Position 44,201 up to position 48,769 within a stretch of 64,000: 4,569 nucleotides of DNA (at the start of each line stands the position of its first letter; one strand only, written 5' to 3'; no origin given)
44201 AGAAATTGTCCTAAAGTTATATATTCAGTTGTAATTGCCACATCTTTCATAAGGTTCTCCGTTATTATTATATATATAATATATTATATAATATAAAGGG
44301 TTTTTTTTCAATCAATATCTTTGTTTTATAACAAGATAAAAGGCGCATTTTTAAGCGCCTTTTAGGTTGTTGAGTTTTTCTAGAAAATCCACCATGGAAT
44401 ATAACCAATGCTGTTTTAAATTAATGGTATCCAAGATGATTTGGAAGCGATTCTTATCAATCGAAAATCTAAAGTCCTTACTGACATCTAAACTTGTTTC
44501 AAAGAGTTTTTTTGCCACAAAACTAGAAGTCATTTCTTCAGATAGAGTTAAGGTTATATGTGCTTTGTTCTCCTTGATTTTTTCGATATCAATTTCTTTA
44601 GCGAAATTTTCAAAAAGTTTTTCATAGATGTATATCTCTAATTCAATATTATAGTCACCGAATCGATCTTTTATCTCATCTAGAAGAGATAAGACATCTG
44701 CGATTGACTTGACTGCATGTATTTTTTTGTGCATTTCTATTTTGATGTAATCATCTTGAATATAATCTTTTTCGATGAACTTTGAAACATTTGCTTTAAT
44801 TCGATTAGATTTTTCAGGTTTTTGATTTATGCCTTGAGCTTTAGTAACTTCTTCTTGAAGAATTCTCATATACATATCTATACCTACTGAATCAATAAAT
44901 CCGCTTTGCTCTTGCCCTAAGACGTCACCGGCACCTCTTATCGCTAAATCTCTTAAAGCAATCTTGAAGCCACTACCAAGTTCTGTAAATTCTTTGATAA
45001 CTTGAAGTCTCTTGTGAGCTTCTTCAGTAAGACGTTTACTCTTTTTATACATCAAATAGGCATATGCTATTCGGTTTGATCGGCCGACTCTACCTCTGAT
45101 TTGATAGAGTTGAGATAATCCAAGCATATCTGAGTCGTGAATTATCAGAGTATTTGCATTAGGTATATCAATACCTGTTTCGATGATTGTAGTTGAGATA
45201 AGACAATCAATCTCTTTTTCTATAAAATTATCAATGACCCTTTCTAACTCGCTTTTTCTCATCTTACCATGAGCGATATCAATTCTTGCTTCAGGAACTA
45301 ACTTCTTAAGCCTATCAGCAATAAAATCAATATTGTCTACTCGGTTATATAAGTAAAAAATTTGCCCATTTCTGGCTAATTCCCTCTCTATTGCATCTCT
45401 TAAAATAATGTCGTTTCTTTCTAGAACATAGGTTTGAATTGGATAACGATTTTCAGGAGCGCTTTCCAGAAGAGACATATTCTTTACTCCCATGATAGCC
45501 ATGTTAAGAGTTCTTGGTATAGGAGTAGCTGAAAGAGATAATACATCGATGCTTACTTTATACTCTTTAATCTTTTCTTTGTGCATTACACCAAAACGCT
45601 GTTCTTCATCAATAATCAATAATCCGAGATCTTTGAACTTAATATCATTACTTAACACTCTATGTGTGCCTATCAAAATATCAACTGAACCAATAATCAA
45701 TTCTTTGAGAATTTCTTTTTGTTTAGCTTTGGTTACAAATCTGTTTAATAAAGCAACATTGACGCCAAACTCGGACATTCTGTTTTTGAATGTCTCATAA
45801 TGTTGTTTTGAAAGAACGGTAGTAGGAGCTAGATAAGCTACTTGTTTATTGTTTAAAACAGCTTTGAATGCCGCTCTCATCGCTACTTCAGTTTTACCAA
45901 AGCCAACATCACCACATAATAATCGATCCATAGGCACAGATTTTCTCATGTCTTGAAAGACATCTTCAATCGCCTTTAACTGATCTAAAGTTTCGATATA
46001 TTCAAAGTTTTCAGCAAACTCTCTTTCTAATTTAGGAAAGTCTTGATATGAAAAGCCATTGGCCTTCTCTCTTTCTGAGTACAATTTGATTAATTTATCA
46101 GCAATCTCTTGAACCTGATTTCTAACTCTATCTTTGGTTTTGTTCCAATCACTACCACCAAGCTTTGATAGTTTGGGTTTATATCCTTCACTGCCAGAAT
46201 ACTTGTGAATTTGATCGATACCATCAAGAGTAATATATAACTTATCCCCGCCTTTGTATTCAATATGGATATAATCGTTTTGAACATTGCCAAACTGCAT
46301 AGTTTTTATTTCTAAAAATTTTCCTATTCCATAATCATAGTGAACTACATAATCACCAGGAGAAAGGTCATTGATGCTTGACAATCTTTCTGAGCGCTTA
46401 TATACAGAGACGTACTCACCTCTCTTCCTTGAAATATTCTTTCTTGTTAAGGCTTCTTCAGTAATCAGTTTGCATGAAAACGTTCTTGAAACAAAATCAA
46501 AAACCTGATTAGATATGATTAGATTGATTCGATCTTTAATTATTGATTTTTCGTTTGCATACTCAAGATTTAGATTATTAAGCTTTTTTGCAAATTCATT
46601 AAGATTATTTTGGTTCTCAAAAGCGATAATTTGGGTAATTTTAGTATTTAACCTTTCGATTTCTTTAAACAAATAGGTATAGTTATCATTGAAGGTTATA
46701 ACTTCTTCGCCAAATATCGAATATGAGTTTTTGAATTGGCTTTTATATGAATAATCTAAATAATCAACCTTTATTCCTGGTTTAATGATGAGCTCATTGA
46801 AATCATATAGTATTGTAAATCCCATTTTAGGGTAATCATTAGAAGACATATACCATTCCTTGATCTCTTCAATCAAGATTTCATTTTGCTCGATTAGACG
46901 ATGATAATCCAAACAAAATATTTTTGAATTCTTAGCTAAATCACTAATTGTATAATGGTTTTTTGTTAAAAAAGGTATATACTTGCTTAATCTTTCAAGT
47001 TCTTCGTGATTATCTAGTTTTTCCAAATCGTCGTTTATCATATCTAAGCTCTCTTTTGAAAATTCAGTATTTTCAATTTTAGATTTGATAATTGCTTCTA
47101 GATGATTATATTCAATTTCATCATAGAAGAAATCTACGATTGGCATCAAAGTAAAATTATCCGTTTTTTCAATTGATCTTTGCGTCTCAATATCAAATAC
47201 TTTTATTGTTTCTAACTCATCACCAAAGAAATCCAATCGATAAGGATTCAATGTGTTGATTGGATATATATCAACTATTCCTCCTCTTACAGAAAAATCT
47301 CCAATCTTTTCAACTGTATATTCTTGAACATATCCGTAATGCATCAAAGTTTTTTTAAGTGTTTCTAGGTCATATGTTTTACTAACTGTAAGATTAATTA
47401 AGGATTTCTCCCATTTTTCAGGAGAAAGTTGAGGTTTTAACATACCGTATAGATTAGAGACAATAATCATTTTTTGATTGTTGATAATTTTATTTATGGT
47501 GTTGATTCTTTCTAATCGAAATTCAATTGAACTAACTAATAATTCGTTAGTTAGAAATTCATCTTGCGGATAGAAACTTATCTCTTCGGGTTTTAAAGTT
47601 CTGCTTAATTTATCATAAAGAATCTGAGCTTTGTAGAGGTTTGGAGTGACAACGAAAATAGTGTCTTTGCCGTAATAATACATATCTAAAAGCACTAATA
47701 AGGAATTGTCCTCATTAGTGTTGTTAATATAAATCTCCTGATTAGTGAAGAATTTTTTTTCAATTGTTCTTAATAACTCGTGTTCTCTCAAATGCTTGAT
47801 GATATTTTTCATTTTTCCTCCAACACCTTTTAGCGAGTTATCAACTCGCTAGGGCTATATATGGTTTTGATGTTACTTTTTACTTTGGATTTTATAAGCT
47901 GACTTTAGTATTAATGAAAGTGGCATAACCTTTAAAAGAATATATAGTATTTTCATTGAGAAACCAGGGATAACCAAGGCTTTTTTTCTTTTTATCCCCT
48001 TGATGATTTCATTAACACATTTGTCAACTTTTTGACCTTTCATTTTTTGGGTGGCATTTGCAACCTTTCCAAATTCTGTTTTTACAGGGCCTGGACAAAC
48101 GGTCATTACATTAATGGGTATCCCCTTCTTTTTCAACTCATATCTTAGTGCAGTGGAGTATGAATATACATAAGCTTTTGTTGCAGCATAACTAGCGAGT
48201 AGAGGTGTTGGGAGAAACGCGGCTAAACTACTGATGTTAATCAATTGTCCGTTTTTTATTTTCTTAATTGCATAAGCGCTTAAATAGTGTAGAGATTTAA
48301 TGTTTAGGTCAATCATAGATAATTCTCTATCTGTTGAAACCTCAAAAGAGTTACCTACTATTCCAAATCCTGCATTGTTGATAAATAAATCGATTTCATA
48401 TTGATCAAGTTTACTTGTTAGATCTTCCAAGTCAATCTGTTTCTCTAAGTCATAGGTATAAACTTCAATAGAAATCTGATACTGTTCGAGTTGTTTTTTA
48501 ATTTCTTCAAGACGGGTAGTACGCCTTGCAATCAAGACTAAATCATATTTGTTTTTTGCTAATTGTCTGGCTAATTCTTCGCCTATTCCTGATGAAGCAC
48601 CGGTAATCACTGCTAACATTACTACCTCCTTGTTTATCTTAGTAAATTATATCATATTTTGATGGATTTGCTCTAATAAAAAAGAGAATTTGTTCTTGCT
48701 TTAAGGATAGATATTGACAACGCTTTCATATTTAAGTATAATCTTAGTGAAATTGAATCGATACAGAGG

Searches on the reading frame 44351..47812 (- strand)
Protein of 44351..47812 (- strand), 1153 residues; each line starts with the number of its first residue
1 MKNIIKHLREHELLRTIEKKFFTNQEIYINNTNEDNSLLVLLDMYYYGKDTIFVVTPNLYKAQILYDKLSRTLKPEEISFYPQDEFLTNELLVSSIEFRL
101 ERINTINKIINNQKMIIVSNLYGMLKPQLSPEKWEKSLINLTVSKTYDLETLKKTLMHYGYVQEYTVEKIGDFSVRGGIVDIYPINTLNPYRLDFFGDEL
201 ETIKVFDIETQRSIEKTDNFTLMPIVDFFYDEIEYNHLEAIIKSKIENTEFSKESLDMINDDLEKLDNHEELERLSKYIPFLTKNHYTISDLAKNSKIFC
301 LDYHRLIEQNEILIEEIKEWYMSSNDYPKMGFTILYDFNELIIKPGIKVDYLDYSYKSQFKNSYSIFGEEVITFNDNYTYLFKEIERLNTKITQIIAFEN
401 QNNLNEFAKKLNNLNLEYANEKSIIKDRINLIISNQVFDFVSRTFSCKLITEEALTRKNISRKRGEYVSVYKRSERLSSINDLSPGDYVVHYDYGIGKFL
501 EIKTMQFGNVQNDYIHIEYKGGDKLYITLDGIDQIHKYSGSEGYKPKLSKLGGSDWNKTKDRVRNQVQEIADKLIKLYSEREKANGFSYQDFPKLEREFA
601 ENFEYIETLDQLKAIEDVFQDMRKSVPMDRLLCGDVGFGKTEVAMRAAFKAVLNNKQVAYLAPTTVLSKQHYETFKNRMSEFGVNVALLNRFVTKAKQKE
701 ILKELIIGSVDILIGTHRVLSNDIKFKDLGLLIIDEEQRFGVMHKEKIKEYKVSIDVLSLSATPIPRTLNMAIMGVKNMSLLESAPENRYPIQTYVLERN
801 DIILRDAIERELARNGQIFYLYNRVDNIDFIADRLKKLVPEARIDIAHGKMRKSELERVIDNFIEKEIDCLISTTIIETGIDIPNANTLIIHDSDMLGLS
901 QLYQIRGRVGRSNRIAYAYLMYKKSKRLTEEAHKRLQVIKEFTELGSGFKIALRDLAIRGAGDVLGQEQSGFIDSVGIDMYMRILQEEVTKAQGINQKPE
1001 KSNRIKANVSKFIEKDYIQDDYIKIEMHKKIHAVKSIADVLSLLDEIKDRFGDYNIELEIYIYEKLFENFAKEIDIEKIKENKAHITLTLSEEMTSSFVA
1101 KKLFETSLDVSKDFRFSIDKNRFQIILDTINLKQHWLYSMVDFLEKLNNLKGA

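Call 12: search_protein_families(library=pfam, proteins=[window:44351-47812:-], max_evalue=0.001)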
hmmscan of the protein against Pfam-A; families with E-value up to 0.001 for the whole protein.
window:44351-47812:- (1153 aa): 7 families
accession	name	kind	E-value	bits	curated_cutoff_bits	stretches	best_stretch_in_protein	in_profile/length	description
PF00270.35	DEAD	-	3.3e-26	92.4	26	1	610-770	3-165/167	DEAD/DEAH box helicase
PF17757.6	UvrB_inter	-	4.5e-23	81.6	22.9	1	139-228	1-91/91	UvrB interaction domain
PF00271.37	Helicase_C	-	1.1e-21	77.6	23.5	1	807-912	9-109/110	Helicase conserved C-terminal domain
PF02559.22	CarD_TRCF_RID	-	1.3e-16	60.9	23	1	483-539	1-57/57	CarD-like/TRCF RID domain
PF03461.20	TRCF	-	1.2e-13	51.6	25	1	1008-1097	2-91/95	TRCF domain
PF04851.21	ResIII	-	1.3e-08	35.4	22.5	1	611-764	8-162/164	Type III restriction enzyme, res subunit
PF22590.2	Cas3-like_C_2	-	4.7e-06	27.3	27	1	816-913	3-105/106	CRISPR-associated nuclease/helicase Cas3, C-terminal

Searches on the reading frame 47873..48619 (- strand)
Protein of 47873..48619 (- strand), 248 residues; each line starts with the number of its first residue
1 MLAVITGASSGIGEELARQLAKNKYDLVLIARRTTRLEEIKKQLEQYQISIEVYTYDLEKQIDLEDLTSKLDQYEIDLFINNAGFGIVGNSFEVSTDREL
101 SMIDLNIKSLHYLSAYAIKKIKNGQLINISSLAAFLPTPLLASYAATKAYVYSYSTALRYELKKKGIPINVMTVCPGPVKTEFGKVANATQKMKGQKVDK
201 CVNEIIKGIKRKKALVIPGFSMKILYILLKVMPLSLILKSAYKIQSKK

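Call 12: search_protein_families(library=pfam, proteins=[window:47873-48619:-], max_evalue=0.001)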
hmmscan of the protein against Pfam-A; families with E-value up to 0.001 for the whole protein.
window:47873-48619:- (248 aa): 7 families
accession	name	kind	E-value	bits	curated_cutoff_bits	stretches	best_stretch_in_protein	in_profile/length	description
PF00106.31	adh_short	-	9.8e-40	136.6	26.6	1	3-190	3-193/195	short chain dehydrogenase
PF13561.12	adh_short_C2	-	2.7e-24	86.5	27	1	7-195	1-192/236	Enoyl-(Acyl carrier protein) reductase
PF08659.16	KR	-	3e-10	40.7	22.6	1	4-157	4-162/180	KR domain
PF01370.27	Epimerase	-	4.6e-08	33.2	20.9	1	4-162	2-160/240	NAD dependent epimerase/dehydratase family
PF02719.21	Polysacc_synt_2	-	1.1e-05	25.2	20.2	1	4-175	2-167/293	Polysaccharide biosynthesis protein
PF16363.11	GDP_Man_Dehyd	-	9.1e-05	22.5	27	1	5-95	2-95/332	GDP-mannose 4,6 dehydratase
PF17854.6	FtsK_alpha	-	0.0004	21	22.9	0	147-215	18-84/101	FtsK alpha domain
